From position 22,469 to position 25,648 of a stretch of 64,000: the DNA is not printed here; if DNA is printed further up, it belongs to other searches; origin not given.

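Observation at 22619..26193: Two-gene cohesin/dockerin surface module built around six PPC-like repeats, with no glycoside hydrolase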

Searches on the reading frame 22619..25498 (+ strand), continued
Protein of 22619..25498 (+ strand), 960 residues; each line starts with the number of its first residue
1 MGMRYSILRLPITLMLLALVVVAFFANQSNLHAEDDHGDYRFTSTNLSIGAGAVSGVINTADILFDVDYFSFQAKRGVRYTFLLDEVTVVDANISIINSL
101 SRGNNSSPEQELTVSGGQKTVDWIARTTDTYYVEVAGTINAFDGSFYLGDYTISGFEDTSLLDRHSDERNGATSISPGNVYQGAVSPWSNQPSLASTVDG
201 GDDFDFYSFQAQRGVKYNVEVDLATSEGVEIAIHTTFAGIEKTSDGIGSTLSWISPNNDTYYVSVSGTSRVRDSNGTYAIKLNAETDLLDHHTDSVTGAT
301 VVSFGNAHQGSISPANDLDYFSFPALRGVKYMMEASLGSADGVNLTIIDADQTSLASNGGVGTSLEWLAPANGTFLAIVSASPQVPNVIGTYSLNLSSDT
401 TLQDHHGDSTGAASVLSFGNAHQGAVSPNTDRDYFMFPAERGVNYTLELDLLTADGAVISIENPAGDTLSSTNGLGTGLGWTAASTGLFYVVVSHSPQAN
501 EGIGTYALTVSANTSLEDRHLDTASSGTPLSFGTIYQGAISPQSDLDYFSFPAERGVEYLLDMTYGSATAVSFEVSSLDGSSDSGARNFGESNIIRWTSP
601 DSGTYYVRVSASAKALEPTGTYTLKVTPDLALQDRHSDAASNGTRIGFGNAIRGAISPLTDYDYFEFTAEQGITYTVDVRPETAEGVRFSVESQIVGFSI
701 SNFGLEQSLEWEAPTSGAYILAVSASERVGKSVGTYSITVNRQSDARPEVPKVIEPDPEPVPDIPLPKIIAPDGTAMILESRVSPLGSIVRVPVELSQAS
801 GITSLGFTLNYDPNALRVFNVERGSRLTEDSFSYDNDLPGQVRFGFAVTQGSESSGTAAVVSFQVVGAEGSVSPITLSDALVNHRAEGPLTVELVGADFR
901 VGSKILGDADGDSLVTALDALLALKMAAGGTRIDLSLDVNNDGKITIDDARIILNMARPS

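Call 34: find_related_loci(query=A2, collection=genome_contigs, flank=6000)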
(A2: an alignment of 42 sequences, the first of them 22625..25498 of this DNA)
Query A2 (958 aa) in genome_contigs; peptide patterns used: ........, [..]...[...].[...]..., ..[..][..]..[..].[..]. (x = any residue, [..] = any of these).
600 stretches matched a pattern (row limit reached: there are more); 66 encode a relative of the query (tblastn E <= 1e-3); 66 distinct loci.
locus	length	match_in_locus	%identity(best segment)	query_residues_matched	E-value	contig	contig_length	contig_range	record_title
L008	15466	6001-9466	74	1-957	0e+0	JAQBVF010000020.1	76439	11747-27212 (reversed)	MAG: Chloroflexota bacterium isolate casp150-mb.172 NODE_787_length_76439_cov_0.529028, whole genome shotgun sequence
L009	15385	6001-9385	73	1-958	0e+0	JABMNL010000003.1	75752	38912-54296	MAG: SAR202 cluster bacterium isolate bin.363 k141_335541, whole genome shotgun sequence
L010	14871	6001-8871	75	1-958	0e+0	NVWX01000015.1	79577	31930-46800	MAG: Dehalococcoidia bacterium isolate NORP26 Contig_sourceCTD_94, whole genome shotgun sequence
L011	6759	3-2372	80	32-958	0e+0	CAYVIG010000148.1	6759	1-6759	MAG TPA_asm: uncultured Dehalococcoidia bacterium isolate SRP077602_co4_651 genome assembly, contig: NODE_22278_length_6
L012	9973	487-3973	48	13-957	0e+0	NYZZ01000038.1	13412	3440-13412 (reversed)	MAG: Methanobacteriota archaeon isolate ARS43 MHASMcontig_626340, whole genome shotgun sequence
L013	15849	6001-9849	42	6-956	0e+0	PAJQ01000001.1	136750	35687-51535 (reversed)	MAG: Chloroflexota bacterium isolate SAT91 143520, whole genome shotgun sequence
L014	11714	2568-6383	42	4-956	0e+0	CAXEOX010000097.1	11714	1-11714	MAG TPA_asm: uncultured bacterium isolate ERR599159_concoct_54 genome assembly, contig: ERZ842013.2607, whole genome sho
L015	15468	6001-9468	44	14-958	0e+0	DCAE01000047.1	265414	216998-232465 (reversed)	MAG TPA_asm: Dehalococcoidia bacterium UBA1141 UBA1141_contig_3004, whole genome shotgun sequence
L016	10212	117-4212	39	4-957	0e+0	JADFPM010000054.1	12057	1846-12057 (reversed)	MAG: Chloroflexota bacterium isolate B73T1L10 B73T1L10_NODE8500, whole genome shotgun sequence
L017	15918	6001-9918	37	1-956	0e+0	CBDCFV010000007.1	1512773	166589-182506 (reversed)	MAG: Dehalococcoidia bacterium isolate 9c3c1ea3-44c0-4b18-a908-b6ba16db4234 genome assembly, contig: contig_7, whole gen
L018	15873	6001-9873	37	1-956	8e-180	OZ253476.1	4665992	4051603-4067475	MAG: Dehalococcoidia bacterium isolate f6f1a14d-75c1-44c4-996a-bd844335e16e genome assembly, chromosome: 1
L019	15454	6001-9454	46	1-957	0e+0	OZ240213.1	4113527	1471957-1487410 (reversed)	MAG: Dehalococcoidia bacterium isolate 72fd1f58-039a-43d1-a234-fad5f02d9593 genome assembly, chromosome: 1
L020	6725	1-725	76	776-958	6e-20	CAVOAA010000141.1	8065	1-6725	MAG: Dehalococcoidia bacterium isolate CBN3_331.50 genome assembly, contig: Ga0302139_10003161, whole genome shotgun seq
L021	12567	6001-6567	36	774-955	6e-17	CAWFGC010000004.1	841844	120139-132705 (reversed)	MAG: uncultured Gammaproteobacteria bacterium isolate MFD05684.bin.1.428 genome assembly, contig: contig_18780, whole ge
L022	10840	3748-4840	32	732-955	4e-20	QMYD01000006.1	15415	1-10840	MAG: Candidatus Hecatellales archaeon isolate B26_G17 B26_Guay17_scaffold_00681, whole genome shotgun sequence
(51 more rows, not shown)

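Call 37: search_protein_families(library=pfam, proteins=[L021:5644-6576:+, L021:6580-7314:+, L022:2398-4422:+, L022:4436-5782:+, L022:5778-9371:+, L021:3329-4405:+], max_evalue=0.01)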
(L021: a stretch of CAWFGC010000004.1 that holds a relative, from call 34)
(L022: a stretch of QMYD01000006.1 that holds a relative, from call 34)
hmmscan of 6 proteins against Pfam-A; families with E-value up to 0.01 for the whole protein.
L021:5644-6576:+ (311 aa): 2 families
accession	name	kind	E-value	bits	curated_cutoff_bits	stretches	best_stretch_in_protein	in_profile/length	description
PF00963.24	Cohesin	-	2.5e-11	44.4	24.1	1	129-249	9-139/139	Cohesin domain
PF00404.24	Dockerin_1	-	6.6e-05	23.5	22.9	1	257-304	1-52/57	Dockerin type I domain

L021:6580-7314:+ (245 aa): 7 families
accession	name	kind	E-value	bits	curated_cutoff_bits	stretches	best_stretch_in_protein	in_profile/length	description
PF00963.24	Cohesin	-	1.6e-15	57.9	24.1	1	33-159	2-139/139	Cohesin domain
PF13240.11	Zn_Ribbon_1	-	3.1e-07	30.4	25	1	219-240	1-22/23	zinc-ribbon domain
PF12773.13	DZR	-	0.00018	22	27.3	1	220-241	1-22/45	Double zinc ribbon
PF24463.1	DUF7577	-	0.00037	20.5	28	1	216-240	1-25/27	Domain of unknown function (DUF7577)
PF13248.11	Zn_ribbon_3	-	0.0021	17.9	27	1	218-241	3-26/26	zinc-ribbon domain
PF14803.11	Zn_ribbon_Nudix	-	0.006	16.9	25.6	0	232-242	1-11/34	Nudix N-terminal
PF09297.16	Zn_ribbon_NUD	-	0.0075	16.4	24.8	0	229-245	1-17/32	NADH pyrophosphatase zinc ribbon domain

L022:2398-4422:+ (675 aa): 5 families
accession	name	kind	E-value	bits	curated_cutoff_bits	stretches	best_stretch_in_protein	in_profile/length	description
PF00963.24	Cohesin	-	9e-13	49.1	24.1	1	501-596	11-120/139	Cohesin domain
PF00404.24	Dockerin_1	-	9.9e-09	35.7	22.9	1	622-669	2-53/57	Dockerin type I domain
PF01835.25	MG2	-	0.0013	19.5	32.8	0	410-465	34-90/96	MG2 domain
PF13385.13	Laminin_G_3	-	0.0014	19.2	27.6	1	267-343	35-108/151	Concanavalin A-like lectin/glucanases superfamily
PF00337.29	Gal-bind_lectin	-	0.002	18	22.1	1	273-337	40-104/132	Galactoside-binding lectin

L022:4436-5782:+ (449 aa): 3 families
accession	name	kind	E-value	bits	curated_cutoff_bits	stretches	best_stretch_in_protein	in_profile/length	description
PF00963.24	Cohesin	-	3e-17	63.6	24.1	1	28-123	1-107/139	Cohesin domain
PF16640.11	Big_3_5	-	5.3e-09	37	35.5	1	166-252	2-87/88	Bacterial Ig-like domain (group 3)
PF00630.25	Filamin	-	0.00027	22.2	26.9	1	187-236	39-84/93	Filamin/ABP280 repeat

L022:5778-9371:+ (1198 aa): 9 families
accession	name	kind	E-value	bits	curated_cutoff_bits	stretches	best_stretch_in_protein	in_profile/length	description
PF00963.24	Cohesin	-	1.1e-10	42.3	24.1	1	1023-1116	10-116/139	Cohesin domain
PF00404.24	Dockerin_1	-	8.7e-09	35.9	22.9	1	1144-1191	1-52/57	Dockerin type I domain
PF01835.25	MG2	-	3.2e-05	24.6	32.8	1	269-357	11-96/96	MG2 domain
PF17957.7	Big_7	-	9.7e-05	23.4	24.1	0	823-851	1-31/70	Bacterial Ig domain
PF22352.2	K319L-like_PKD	-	0.00073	19.9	27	1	971-1006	49-84/84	K319L-like, PKD domain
PF07495.19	Y_Y_Y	-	0.0022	18.3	26.6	0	971-1006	27-62/65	Y_Y_Y domain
PF19077.6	Big_13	-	0.0045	17.9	27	0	976-1006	69-100/102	Bacterial Ig-like domain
PF18911.6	PKD_4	-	0.0082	16.6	27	0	980-1006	58-85/85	PKD domain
PF05345.18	He_PIG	-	0.0098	16.7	24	0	978-1006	67-95/96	Putative Ig domain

L021:3329-4405:+ (359 aa): 1 family
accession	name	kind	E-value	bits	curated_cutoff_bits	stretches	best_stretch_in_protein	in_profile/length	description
PF00963.24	Cohesin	-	5.4e-06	27.1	24.1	1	263-314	8-61/139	Cohesin domain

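Call 51: predict_structure(alignment_id=A2)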
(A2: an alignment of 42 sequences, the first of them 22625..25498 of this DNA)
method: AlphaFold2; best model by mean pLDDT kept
length: 958 residues; sequences in the alignment: 42
mean_pLDDT: 84.4   pTM: 0.49
mean pLDDT of the five models: 84.4, 82.5, 80.8, 80.5, 80.0
residues with pLDDT >= 90: 403; 70-90: 438; 50-70: 72; < 50: 45
segments of 3 or more residues with pLDDT < 50: 1-3, 16-28, 743-767
pLDDT, mean of each block of 10 residues (from residue 1): 48 50 44 64 84 79 80 91 90 86 85 90 88 87 86 90 88 94 76 72 94 95 92 88 92 94 90 91 92 89 89 93 93 93 92 93 93 94 90 92 89 93 92 94 93 93 93 90 94 90 93 87 89 92 92 92 90 79 78 89 92 87 92 86 85 89 90 89 89 86 85 89 86 89 43 38 45 84 85 80 86 88 70 85 68 81 84 83 67 86 81 85 78 78 86 73
secondary structure, 60 per line:
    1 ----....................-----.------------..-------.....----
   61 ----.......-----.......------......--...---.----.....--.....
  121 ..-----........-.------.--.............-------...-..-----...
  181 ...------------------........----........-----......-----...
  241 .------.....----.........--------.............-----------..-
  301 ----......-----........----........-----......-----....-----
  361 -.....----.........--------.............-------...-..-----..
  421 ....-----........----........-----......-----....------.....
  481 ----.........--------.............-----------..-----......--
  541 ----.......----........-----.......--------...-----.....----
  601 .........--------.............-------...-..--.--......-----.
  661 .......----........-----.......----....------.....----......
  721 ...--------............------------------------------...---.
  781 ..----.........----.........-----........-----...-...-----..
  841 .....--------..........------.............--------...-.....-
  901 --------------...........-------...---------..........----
elements in order (helices of 4 or more, strands of 3 or more residues): H5-24 E52-56 E65-71 E77-83 E90-95 E109-113 E116-122 E128-135 E147-156 E178-183 E202-209 E214-221 E227-232 E238-241 E248-252 E257-265 E274-283 E305-310 E316-323 E328-335 E341-346 E352-355 E362-366 E371-379 E388-397 E419-424 E430-437 E442-449 E455-460 E466-469 E476-480 E485-493 E502-511 E533-538 E545-551 E556-563 E569-575 E584-586 E592-596 E601-609 E618-627 E649-654 E660-667 E672-679 E685-691 E696-699 E706-710 E715-723 E732-740 E774-776 E780-782 E787-795 E800-808 E814-821 E831-833 E839-845 E854-863 E870-882 E891-893 E895-899 H915-925 H945-954
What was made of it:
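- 22619..25501 (+): Gene 1: secreted protein with six repeats, a cohesin and a dockerin (960 aa from the first ATG; probably 958 aa from the ATG at 22625). AlphaFold mean pLDDT is 84.4 (call 51).
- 22619..22717 (+): Sec-type signal peptide, with predicted cleavage after ...NLHA so that the mature N-terminus is EDDHGD. AlphaFold places a helix at 5-24 with low confidence (call 51).
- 24851..24925 (+): Pro/Glu-rich flexible linker (….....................…). pLDDT<50 for residues 743-767 in 958-aa numbering (call 51).
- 25334..25498 (+): C-terminal dockerin with two EF-hand-like Ca loops and two helices, fused to cohesin 1 by about 6 residues. AlphaFold places helices at 915-925 and 945-954 (call 51).
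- Checked: The Pro-rich linker is predicted disordered (pLDDT<50, call 51).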

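Call 55: fold_search(model_id=the predicted structure, library=pdb)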
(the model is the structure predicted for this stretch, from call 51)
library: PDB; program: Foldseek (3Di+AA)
matches with E <= 10: 1488; with E <= 0.001: 132
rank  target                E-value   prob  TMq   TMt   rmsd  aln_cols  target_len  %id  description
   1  3kq4_B                2.2e-11  1.00  0.10  0.17  27.3       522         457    9  Structure of Intrinsic Factor-Cobalamin bound to its receptor Cubilin (released 2010-03-09)
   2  2qql_A                6.3e-09  1.00  0.12  0.17  32.9       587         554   10  Neuropilin-2 a1a2b1b2 Domains in Complex with a Semaphorin-Blocking Fab (released 2007-11-20)
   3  5iku                  3.9e-08  1.00  0.10  0.37  15.5       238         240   18  Crystal structure of the Hathewaya histolytica ColG tandem collagen-binding domain s3as3b in the presence of calcium at  (released 2017-03-15)
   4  8h3u_A                5.2e-08  1.00  0.09  0.14  24.1       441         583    9  Inhibitor-bound EP, polyA model (released 2022-11-23)
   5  4gz9_A                1.3e-07  1.00  0.14  0.19  27.4       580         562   10  Mouse Neuropilin-1, extracellular domains 1-4 (a1a2b1b2) (released 2012-10-17)
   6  2qqk_A                1.3e-07  1.00  0.11  0.16  32.4       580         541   10  Neuropilin-2 a1a2b1b2 Domains in Complex with a Semaphorin-Blocking Fab (released 2007-11-20)
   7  7m0r_E                1.4e-07  1.00  0.14  0.22  28.2       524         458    8  Cryo-EM structure of the Sema3A/PlexinA4/Neuropilin 1 complex (released 2021-05-05)
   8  2vn6_A                1.7e-07  1.00  0.12  0.70   5.3       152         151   20  The Clostridium cellulolyticum dockerin displays a dual binding mode for its cohesin partner (released 2008-05-13)
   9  8w7n                  1.9e-07  1.00  0.08  0.08  20.8       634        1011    9  Crystal structure of the in-cell Cry1Aa purified from Bacillus thuringiensis (released 2024-03-06)
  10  2xdh                  2.5e-07  1.00  0.12  0.80   2.8       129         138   29  Non-cellulosomal cohesin from the hyperthermophilic archaeon Archaeoglobus fulgidus (released 2010-05-26)
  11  8ziy_A                2.7e-07  1.00  0.10  0.14  21.6       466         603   10  trypsinogen-EP-E574A (released 2025-05-21)
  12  8zi4_A                2.8e-07  1.00  0.10  0.14  22.8       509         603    8  Cryo-EM structure of wtEP-trypsinogen (released 2025-05-21)
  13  4dh2_A                3.2e-07  1.00  0.12  0.64   4.5       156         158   18  Crystal structure of Coh-OlpC(Cthe_0452)-Doc435(Cthe_0435) complex: A novel type I Cohesin-Dockerin complex from Clost (released 2012-11-28)
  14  9h99                  4.4e-07  1.00  0.09  0.08  21.3       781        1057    6  Native structure of the full-length pesticidal protein Cry1Ca18 at pH7, from crystals formed in vivo (released 2025-11-12)
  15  8zj4_A                4.6e-07  1.00  0.11  0.15  21.1       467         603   11  trypsinogen-EP-N619A (released 2025-05-21)
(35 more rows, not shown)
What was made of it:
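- On PPC / collagenase collagen-binding-domain superfamily (PF04151): Foldseek matches 5iku at 3.9e-8 (call 55).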
